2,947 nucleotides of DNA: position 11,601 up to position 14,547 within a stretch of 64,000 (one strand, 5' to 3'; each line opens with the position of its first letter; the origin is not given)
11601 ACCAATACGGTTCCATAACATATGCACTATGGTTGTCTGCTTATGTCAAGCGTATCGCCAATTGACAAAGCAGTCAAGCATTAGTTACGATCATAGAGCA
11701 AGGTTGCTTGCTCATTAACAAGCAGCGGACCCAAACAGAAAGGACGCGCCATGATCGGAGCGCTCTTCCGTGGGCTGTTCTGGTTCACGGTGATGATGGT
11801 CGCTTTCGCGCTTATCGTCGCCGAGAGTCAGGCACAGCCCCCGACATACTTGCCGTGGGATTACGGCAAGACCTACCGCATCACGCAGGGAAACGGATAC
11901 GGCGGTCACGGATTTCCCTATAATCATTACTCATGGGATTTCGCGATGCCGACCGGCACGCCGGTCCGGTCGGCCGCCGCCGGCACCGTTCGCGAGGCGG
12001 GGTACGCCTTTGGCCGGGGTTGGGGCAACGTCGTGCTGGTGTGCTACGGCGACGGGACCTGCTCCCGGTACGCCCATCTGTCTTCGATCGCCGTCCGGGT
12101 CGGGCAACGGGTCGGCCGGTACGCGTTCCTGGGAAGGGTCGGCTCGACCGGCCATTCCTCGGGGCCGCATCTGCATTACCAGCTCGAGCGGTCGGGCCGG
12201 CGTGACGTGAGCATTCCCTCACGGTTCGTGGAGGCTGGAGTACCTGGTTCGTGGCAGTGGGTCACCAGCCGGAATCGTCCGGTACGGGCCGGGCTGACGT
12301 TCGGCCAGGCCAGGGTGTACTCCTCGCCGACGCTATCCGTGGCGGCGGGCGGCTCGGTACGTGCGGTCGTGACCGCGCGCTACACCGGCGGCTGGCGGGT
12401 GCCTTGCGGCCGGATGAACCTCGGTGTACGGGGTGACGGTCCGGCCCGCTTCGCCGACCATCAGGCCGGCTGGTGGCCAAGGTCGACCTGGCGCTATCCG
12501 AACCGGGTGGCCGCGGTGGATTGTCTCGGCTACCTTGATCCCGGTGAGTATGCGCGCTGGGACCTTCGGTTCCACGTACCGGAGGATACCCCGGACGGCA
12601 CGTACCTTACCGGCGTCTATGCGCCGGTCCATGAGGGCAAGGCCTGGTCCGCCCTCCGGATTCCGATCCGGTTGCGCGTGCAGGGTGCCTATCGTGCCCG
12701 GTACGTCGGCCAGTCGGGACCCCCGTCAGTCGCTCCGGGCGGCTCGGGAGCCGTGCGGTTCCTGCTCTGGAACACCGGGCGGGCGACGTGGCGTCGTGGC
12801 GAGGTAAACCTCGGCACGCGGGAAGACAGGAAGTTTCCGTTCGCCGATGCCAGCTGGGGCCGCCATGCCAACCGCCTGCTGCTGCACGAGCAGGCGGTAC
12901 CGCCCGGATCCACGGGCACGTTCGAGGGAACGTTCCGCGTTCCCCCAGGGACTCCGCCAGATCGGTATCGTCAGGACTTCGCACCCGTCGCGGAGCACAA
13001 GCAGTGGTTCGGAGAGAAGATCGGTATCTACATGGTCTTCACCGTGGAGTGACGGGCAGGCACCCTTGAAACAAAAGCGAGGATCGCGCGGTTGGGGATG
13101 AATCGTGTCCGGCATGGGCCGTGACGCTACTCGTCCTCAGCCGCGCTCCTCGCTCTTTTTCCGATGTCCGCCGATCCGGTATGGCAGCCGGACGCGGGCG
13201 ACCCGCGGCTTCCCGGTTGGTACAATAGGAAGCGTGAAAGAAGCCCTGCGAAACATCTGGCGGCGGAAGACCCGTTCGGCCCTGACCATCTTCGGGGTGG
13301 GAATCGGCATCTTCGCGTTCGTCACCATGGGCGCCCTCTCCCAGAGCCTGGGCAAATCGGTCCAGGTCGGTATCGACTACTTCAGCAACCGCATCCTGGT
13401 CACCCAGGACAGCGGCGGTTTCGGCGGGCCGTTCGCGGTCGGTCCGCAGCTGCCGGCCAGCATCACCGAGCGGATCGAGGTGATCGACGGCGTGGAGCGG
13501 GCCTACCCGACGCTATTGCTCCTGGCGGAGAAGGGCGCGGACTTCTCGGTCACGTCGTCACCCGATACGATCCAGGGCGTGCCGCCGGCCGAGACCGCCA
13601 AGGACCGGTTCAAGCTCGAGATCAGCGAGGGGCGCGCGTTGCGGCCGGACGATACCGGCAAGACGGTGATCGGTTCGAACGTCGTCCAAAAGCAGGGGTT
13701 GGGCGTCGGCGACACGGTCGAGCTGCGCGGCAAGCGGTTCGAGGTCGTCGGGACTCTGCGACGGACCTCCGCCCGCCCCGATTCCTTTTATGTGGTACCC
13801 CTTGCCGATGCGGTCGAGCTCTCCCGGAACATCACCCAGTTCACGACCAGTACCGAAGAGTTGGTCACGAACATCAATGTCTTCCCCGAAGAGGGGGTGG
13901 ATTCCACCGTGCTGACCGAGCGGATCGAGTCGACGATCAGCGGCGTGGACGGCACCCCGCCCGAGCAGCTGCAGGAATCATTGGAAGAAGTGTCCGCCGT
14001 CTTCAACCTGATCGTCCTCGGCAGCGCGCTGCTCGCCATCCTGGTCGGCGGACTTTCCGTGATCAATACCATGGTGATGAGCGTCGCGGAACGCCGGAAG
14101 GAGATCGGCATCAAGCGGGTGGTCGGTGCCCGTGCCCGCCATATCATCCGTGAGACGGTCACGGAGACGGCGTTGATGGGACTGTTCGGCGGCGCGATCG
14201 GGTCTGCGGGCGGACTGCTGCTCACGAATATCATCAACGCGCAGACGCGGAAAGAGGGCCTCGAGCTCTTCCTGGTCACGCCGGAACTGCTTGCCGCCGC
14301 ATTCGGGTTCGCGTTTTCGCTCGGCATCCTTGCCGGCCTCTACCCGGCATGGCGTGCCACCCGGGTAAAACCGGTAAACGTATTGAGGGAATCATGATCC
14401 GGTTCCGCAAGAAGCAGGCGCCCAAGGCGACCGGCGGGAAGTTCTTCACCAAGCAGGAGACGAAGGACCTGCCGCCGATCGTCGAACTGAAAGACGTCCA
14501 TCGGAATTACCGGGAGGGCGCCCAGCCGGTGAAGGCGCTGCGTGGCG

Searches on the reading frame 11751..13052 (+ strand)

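Call 19: search_protein_families(library=pfam, proteins=[window:11751-13052:+], max_evalue=0.00001)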
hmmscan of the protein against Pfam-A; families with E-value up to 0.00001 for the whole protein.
window:11751-13052:+ (433 aa): 1 family
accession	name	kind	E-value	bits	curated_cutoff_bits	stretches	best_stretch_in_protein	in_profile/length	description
PF01551.29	Peptidase_M23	-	1.1e-26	93.3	28.7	1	58-150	2-92/96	Peptidase family M23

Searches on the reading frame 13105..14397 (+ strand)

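Call 19: search_protein_families(library=pfam, proteins=[window:13105-14397:+], max_evalue=0.00001)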
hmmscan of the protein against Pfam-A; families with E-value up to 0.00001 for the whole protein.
window:13105-14397:+ (430 aa): 2 families
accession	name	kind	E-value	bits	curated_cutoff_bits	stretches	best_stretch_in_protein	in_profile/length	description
PF12704.14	MacB_PCD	-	5.3e-22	79.6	27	1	58-275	1-205/207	MacB-like periplasmic core domain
PF02687.27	FtsX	-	1e-21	77.7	25.5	1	308-422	4-119/120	FtsX-like permease C-terminal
